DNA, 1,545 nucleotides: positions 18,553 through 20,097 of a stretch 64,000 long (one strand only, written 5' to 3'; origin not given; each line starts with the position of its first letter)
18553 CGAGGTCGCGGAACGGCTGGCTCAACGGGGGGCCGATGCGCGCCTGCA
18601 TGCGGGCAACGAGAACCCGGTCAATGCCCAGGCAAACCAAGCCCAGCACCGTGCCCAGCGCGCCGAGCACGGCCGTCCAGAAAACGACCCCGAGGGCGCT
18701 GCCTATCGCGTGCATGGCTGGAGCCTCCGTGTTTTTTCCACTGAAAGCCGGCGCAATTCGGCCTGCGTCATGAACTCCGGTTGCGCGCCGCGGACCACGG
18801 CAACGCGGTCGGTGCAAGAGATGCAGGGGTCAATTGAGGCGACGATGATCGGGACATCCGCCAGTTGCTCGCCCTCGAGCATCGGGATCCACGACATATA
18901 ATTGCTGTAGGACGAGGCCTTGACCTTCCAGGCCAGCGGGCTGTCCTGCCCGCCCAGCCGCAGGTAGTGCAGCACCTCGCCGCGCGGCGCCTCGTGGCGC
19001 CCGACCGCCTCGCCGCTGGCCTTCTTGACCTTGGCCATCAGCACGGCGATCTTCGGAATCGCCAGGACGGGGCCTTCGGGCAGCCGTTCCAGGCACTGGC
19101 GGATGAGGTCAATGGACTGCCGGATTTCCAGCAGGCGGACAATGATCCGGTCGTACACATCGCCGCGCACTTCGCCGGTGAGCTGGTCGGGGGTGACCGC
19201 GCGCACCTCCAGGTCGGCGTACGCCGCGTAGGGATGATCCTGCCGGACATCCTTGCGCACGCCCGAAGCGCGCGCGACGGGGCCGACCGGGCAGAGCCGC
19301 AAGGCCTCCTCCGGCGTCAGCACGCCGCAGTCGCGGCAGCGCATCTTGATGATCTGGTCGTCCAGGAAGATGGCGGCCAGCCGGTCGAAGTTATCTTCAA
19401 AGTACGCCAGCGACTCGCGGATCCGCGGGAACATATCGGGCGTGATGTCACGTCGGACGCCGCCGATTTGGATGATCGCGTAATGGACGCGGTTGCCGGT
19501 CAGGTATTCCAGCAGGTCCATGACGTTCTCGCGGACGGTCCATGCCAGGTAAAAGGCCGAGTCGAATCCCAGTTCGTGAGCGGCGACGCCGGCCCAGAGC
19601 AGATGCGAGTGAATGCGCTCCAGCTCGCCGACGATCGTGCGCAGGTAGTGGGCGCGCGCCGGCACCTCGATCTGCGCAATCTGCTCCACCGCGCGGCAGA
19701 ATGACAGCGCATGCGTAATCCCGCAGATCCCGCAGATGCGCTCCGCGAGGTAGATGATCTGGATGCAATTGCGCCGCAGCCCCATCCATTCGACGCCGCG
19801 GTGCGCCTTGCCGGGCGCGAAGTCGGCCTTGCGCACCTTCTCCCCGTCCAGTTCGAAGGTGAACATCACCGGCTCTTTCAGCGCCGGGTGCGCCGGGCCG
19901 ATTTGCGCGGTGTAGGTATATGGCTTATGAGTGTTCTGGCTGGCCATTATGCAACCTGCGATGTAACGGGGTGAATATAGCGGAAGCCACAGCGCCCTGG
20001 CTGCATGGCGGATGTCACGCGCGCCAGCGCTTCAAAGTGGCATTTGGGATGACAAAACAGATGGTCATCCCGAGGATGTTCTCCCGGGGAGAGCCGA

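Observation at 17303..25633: Complete 14-subunit Mbh-type membrane-bound [NiFe]-hydrogenase / Mrp antiporter operon, colinear with archaeal mbhA-N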

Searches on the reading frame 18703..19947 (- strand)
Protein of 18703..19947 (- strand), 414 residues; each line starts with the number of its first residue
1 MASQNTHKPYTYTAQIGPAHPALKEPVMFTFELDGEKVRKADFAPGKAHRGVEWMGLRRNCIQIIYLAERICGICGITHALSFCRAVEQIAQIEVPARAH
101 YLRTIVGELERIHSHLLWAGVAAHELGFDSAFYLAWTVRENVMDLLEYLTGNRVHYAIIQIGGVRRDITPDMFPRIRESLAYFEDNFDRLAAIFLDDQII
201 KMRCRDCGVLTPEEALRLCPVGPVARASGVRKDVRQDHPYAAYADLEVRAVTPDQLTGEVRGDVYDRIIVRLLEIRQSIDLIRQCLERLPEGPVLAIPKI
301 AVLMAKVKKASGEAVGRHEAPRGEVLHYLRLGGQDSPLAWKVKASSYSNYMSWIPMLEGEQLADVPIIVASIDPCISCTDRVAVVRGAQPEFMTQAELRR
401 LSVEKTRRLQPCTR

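Call 4: search_protein_families(library=pfam, proteins=[window:18703-19947:-], max_evalue=0.01)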
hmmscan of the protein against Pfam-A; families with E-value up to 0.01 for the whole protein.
window:18703-19947:- (414 aa): 2 families
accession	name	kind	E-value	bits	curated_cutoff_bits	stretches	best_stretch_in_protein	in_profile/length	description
PF00346.24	Complex1_49kDa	-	3e-70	236.8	24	2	126-296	2-166/271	Respiratory-chain NADH dehydrogenase, 49 Kd subunit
PF00374.24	NiFeSe_Hases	-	2e-16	60.5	25.8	1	50-118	1-69/508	Nickel-dependent hydrogenase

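Call 5: search_solved_structures(query=window:18703-19947:-, max_evalue=1e-10, show_alignments=3)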
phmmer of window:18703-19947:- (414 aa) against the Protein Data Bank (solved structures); distinct sequences matched with E-value up to 1e-10: 63 (the best 60 are shown).
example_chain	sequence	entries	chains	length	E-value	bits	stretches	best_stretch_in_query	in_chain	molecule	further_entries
6cfw_L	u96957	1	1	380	1.7e-115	389.6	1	13-381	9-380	Membrane-bound hydrogenase subunit alpha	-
7z0s_E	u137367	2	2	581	1.4e-70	241.6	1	14-406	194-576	Formate hydrogenlyase subunit 5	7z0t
2fug_4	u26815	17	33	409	4.7e-58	200.4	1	12-315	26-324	NADH-quinone oxidoreductase chain 4 | NADH-QUINONE OXIDOREDUCTASE SUBUNIT 4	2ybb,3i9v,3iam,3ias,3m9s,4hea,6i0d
7q5y_B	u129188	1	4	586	6.6e-57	196.6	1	15-293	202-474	NADH-quinone oxidoreductase subunit C/D 2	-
7zm7_C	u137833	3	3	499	6.8e-49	170.2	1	8-377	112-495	NADH-ubiquinone oxidoreductase 49 kDa subunit-like protein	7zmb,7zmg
6gcs_C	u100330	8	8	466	3.8e-48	167.8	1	10-295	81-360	49-KDA PROTEIN (NUCM) | Subunit NUCM of NADH:Ubiquinone Oxidoreductase (Complex I) | NUCM protein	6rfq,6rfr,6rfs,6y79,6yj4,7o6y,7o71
9iho_D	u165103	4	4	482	8e-48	166.7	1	11-379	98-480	NUCM (49 kDa) subunit of mitochondrial NADH:ubiquinone oxidoreductase (Complex I)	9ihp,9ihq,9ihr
8ba0_D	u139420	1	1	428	9.5e-48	166.5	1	12-377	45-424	Complex I-49kD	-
8b9z_D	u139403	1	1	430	9.7e-48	166.4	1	12-377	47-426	Complex I-49kD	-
6h8k_C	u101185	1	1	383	1.1e-47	166.2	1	12-373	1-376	NUCM protein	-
8esw_S2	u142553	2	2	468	1.4e-47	165.9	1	12-377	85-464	Complex I-49kD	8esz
7b0n_D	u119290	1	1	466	2.6e-47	165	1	10-295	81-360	NUCM protein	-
4wz7_C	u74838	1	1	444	1.9e-46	162.2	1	10-377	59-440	NUCM protein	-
5xtb_Q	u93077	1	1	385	2e-46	162.1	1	13-376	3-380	NADH dehydrogenase [ubiquinone] iron-sulfur protein 2, mitochondrial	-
7vb7_Q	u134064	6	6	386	2.3e-46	161.9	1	13-376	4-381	NADH dehydrogenase [ubiquinone] iron-sulfur protein 2, mitochondrial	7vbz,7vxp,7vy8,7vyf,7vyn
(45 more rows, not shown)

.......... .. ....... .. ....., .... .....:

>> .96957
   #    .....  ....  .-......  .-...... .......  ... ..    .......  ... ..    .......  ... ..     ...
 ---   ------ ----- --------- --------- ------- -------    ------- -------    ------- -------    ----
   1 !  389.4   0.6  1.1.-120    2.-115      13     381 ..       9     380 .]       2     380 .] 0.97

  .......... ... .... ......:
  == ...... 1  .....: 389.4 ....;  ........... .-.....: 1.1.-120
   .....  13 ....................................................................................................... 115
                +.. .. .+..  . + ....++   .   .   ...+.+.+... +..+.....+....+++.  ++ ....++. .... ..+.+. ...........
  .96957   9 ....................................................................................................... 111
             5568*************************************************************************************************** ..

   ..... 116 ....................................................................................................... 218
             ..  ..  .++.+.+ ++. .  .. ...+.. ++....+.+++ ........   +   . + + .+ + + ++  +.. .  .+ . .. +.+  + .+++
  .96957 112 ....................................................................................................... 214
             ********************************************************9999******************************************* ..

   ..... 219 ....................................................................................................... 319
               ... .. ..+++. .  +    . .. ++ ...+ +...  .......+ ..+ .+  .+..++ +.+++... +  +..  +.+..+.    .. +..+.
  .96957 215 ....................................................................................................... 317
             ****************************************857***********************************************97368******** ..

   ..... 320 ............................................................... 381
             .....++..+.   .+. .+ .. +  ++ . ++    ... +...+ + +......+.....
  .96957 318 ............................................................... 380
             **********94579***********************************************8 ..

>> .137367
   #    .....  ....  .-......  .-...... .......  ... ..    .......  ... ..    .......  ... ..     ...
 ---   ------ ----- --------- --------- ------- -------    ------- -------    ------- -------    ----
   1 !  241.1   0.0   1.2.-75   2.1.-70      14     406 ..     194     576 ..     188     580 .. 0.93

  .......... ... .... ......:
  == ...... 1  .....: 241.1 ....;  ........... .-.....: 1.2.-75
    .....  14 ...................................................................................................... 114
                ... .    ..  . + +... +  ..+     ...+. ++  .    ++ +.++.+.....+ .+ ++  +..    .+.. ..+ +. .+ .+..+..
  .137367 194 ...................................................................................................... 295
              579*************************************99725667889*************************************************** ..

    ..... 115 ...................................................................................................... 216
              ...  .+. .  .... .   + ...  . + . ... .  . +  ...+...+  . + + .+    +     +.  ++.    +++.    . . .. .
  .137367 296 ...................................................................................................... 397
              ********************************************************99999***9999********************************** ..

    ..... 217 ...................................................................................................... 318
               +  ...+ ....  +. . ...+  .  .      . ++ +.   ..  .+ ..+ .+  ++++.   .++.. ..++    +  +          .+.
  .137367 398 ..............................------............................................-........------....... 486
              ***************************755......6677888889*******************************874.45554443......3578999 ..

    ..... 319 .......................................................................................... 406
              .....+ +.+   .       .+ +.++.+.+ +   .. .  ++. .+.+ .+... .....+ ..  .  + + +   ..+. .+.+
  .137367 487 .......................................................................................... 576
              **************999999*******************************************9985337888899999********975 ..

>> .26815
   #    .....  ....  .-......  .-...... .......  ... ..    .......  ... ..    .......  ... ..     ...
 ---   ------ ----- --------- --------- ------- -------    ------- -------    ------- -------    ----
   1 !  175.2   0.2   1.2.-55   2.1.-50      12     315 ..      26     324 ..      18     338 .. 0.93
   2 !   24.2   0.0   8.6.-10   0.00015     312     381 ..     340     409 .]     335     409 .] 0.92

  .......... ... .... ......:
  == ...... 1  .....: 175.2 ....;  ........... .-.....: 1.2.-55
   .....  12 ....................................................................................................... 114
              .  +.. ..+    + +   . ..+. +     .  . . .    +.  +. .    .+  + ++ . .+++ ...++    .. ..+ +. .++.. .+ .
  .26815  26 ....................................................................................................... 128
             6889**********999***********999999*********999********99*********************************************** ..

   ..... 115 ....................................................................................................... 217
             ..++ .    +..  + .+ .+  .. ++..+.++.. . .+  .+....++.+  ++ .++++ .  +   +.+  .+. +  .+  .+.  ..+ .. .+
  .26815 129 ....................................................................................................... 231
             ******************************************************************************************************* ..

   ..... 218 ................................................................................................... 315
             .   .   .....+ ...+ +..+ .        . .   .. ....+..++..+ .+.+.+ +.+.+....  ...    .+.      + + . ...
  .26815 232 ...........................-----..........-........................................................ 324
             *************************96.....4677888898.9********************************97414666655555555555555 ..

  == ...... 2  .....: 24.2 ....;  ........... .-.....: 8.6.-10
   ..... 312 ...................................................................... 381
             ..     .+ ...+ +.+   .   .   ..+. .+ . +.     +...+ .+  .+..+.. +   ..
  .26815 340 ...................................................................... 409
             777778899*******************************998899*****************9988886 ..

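Call 6: search_protein_families(library=ncbifam, proteins=[window:18703-19947:-], max_evalue=0.001)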
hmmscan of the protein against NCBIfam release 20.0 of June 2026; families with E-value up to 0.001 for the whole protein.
window:18703-19947:- (414 aa): 14 families
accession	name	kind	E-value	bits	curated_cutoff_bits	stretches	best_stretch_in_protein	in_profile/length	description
NF004739.1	PRK06075.1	equivalog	5.7e-92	308.4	360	1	13-381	2-384/384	NADH-quinone oxidoreductase subunit D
NF040602.1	F420_dehyd_FpoD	exception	1.3e-80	271.2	600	1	15-381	11-372/372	F420H2 dehydrogenase subunit FpoD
TIGR01962.1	NuoD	equivalog_domain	3.7e-78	263.1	459.35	2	13-306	4-292/386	NADH dehydrogenase (quinone) subunit D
NF008974.0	PRK12322.1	equivalog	2.1e-73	247.4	522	1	14-377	9-362/366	NADH-quinone oxidoreductase subunit D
NF009808.0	PRK13292.1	equivalog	1.4e-62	211.7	1156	1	11-381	407-791/791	NADH-quinone oxidoreductase subunit B/C/D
NF008728.0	PRK11742.1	equivalog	1.8e-58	198.4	840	1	14-298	217-495/598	NADH-quinone oxidoreductase subunit C/D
NF005649.0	PRK07415.1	equivalog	4.6e-54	184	583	2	14-294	13-288/394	NAD(P)H-quinone oxidoreductase subunit H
TIGR03295.1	frhA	equivalog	2.5e-20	72.8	392.5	1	38-182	29-180/412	coenzyme F420 hydrogenase subunit alpha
NF045518.1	H2_NiFeSe_large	exception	2.8e-12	46.2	780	1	32-117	21-105/485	NiFeSe hydrogenase large subunit HysA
NF007778.0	PRK10467.1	equivalog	4.1e-12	45.2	969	1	32-117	22-106/567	hydrogenase 2 large subunit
NF033181.1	NiFeSe_hydrog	equivalog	5.7e-12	45.3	600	1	32-117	21-105/507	nickel-dependent hydrogenase large subunit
NF040828.1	sulfhyd_ShyA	equivalog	6.6e-12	45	700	1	48-146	36-136/415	NAD(P)-dependent hydrogenase/sulfhydrogenase 2 subunit alpha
NF041785.2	VhuA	equivalog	5.7e-09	35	800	1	48-118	37-107/418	F420-non-reducing hydrogenase Vhu subunit A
NF007550.0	PRK10170.1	equivalog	3.7e-07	28.9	1101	1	38-117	42-121/597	Ni/Fe-hydrogenase large subunit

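Call 7: find_encoding_contigs(protein=window:18703-19947:-, flank=10000, max_places=6)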
Protein window:18703-19947:- (414 aa): 4 contigs read that carry it; 2 places shown.
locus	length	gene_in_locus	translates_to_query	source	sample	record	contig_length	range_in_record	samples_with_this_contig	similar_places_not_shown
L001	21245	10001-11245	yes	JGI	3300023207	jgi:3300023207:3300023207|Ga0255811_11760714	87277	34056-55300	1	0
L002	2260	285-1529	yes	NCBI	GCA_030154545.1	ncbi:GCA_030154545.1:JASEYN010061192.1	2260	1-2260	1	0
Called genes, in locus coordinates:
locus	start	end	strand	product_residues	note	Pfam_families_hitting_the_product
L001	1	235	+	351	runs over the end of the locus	PF03480:DctP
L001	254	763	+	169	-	PF04290:DctQ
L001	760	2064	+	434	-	PF06808:DctM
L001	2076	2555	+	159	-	PF00582:Usp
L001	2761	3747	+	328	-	PF19783:DUF6268 (weak)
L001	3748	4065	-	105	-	-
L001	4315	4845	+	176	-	PF01899:MNHE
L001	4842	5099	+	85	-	PF04066:MrpF_PhaF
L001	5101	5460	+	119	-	PF03334:PhaG_MnhG_YufB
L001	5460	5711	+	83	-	PF13244:MbhD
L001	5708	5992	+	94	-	PF20501:MbhE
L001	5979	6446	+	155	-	PF04039:MnhB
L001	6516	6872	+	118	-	PF00420:Oxidored_q2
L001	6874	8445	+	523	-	PF00662:Proton_antipo_N (weak), PF00361:Proton_antipo_M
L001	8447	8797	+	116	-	-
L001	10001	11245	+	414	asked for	PF00374:NiFeSe_Hases, PF00346:Complex1_49kDa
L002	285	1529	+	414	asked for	PF00374:NiFeSe_Hases, PF00346:Complex1_49kDa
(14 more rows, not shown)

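Call 8: find_homologous_proteins(query=window:18703-19947:-, max_evalue=1e-30)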
Query window:18703-19947:- (414 aa): 8000 proteins with E <= 1e-30 among 8000 candidates; the best 120 are listed.
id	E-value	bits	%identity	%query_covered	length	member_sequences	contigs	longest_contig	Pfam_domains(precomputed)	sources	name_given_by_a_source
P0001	3.8e-280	947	100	100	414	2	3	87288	PF00374.25,PF00346.25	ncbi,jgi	-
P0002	5.9e-229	778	80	99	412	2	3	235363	PF00374.25,PF00346.25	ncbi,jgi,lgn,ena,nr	ncbi:MAG TPA: NADH dehydrogenase subunit [Verrucomicrobia bacterium]|nr:MAG: NADH dehydrogenase [Len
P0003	2.9e-228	776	78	100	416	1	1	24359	PF00374.25,PF00346.25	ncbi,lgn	-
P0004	1.4e-220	751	77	99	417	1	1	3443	PF00374.25,PF00346.25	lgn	-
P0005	3.1e-220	749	77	99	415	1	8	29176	PF00374.25,PF00346.25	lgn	-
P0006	1.0e-217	741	75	99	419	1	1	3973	PF00374.25,PF00346.25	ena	-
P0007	4.0e-217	739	75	99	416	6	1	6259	PF00374.25,PF00346.25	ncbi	-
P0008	5.4e-217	739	76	99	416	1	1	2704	PF00374.25,PF00346.25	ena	-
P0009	1.2e-216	738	75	99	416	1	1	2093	PF00374.25,PF00346.25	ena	-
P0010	3.0e-216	736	74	100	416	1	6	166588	PF00374.25,PF00346.25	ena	-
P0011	3.3e-216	736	75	99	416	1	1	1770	PF00374.25,PF00346.25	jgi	-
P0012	4.0e-216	736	75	99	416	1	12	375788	PF00374.25,PF00346.25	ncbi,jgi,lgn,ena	-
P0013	5.7e-216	735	74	99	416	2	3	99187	PF00374.25,PF00346.25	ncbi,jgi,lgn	jgi:membrane-bound hydrogenase subunit alpha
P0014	7.8e-216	735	76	99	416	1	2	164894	PF00374.25,PF00346.25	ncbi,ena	-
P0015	1.1e-215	735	74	99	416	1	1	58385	PF00374.25,PF00346.25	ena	-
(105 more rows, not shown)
